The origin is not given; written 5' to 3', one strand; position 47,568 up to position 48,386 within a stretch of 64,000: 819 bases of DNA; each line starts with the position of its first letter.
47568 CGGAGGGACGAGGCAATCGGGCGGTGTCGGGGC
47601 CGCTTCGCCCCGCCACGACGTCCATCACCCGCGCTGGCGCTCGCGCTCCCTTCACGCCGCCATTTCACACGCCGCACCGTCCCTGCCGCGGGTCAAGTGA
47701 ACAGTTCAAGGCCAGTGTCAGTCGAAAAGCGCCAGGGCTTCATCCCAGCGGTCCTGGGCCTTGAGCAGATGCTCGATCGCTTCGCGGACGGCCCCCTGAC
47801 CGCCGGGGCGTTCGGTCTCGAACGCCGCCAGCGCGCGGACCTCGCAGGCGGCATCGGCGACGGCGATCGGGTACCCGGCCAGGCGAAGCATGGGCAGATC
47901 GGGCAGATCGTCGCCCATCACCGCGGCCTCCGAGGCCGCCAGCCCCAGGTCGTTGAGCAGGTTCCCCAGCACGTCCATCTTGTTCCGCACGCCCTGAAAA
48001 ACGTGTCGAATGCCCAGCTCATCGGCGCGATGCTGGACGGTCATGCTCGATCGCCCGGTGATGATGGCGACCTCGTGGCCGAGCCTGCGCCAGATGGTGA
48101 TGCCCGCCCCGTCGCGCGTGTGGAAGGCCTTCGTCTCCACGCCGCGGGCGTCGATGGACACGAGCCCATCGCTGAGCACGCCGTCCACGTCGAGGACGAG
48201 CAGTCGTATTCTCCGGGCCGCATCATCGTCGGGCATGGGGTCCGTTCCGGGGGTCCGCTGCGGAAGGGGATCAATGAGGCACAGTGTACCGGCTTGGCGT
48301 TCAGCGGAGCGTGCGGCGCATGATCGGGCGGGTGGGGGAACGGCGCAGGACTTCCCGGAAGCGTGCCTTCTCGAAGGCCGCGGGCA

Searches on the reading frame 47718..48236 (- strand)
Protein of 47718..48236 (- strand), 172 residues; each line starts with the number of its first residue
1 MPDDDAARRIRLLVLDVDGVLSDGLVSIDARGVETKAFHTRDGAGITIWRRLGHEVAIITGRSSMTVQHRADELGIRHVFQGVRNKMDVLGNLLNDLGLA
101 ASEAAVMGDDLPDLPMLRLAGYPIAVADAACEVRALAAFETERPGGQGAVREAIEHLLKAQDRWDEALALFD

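Call 8: search_protein_families(library=pfam, proteins=[window:47718-48236:-], max_evalue=0.1)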
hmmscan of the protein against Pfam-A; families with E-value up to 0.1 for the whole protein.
window:47718-48236:- (172 aa): 4 families
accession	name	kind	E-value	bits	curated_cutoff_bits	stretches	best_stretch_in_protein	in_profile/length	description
PF08282.18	Hydrolase_3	-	5.1e-12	46.5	20.9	1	85-143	187-245/255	haloacid dehalogenase-like hydrolase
PF00702.32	Hydrolase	-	1.2e-07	32.7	26.4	1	46-121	107-191/191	haloacid dehalogenase-like hydrolase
PF13419.12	HAD_2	-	0.0042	17.7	23.8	1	52-117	94-168/178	Haloacid dehalogenase-like hydrolase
PF12710.13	HAD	-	0.0062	17.4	27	1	49-118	97-189/189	haloacid dehalogenase-like hydrolase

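Call 11: find_encoding_contigs(protein=window:47718-48236:-, flank=10000, max_places=10)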
Protein window:47718-48236:- (172 aa): 1 contig read that carries it; 1 place shown.
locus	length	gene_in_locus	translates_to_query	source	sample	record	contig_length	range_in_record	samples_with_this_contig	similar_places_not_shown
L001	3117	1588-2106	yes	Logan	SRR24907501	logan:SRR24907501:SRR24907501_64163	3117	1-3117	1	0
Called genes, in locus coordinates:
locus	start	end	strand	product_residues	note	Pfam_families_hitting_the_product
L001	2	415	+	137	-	?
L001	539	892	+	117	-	PF01740:STAS, PF13466:STAS_2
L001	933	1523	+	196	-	PF00583:Acetyltransf_1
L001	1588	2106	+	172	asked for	PF00702:Hydrolase (weak), PF08282:Hydrolase_3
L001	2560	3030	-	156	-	PF01381:HTH_3 (weak), PF13384:HTH_23, PF13518:HTH_28, PF13551:HTH_29, PF13565:HTH_32, PF13592:HTH_33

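Call 52: search_protein_families(library=ncbifam, proteins=[window:47718-48236:-], max_evalue=0.001)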
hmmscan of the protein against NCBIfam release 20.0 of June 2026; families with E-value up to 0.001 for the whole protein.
window:47718-48236:- (172 aa): 14 families
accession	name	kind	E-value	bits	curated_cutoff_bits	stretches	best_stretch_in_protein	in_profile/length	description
NF007019.0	PRK09484.1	equivalog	3.5e-48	163.7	208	1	6-167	21-182/187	3-deoxy-manno-octulosonate-8-phosphatase KdsC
TIGR01670.1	KdsC-phosphatas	subfamily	8e-44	149.3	106.95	1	10-162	1-153/154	3-deoxy-D-manno-octulosonate 8-phosphate phosphatase, YrbI family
TIGR02726.1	phenyl_P_delta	equivalog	3e-41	141.4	281.95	1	6-169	3-166/169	phenylphosphate carboxylase subunit delta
NF058599.1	KDN-9-PPhBT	equivalog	2.3e-35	122.1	180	1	10-159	2-151/152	3-deoxy-D-glycero-D-galacto-nonulopyranosonate 9-phosphatase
NF002245.0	PRK01158.1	equivalog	1.1e-13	51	198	1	78-160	150-231/233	phosphoglycolate phosphatase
TIGR00099.1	Cof-subfamily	subfamily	9.7e-13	48.3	137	1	85-144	188-247/256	Cof-type HAD-IIB family hydrolase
TIGR01487.1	Pglycolate_arch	equivalog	1.4e-10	41.3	122.75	1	78-150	140-212/215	phosphoglycolate phosphatase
TIGR01482.1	SPP-subfamily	subfamily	5.6e-08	32.6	107.15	1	85-156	149-223/225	sucrose-phosphate phosphatase subfamily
NF007806.0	PRK10513.1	equivalog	1.9e-07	30.8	273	1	85-156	196-266/270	sugar-phosphatase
TIGR01662.1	HAD-SF-IIIA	subfamily_domain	2.3e-07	31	44.6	1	11-126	1-138/141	HAD-IIIA family hydrolase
NF045966.1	YcsE_rel_Pase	equivalog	7.8e-05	22.3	220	1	84-138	190-244/265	YcsE-related riboflavin metabolism phosphatase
TIGR01490.1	HAD-SF-IB-hyp1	subfamily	0.00021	21.6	98.3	0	16-80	63-130/202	HAD-IB family hydrolase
TIGR01484.1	HAD-SF-IIB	subfamily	0.00031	20.9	41.8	0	78-126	173-221/221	HAD-IIB family hydrolase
TIGR01491.1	HAD-SF-IB-PSPlk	hypoth_equivalog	0.0004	20.1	151.9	0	82-128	144-190/201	phosphoserine phosphatase-like hydrolase, archaeal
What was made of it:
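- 47718..48236 (-): kdsC (KDO 8-phosphate phosphatase), the upstream operon partner that the insertion separated from the lptC-like gene. TIGR01670, 149 bits against a cutoff of 107 (call 52).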
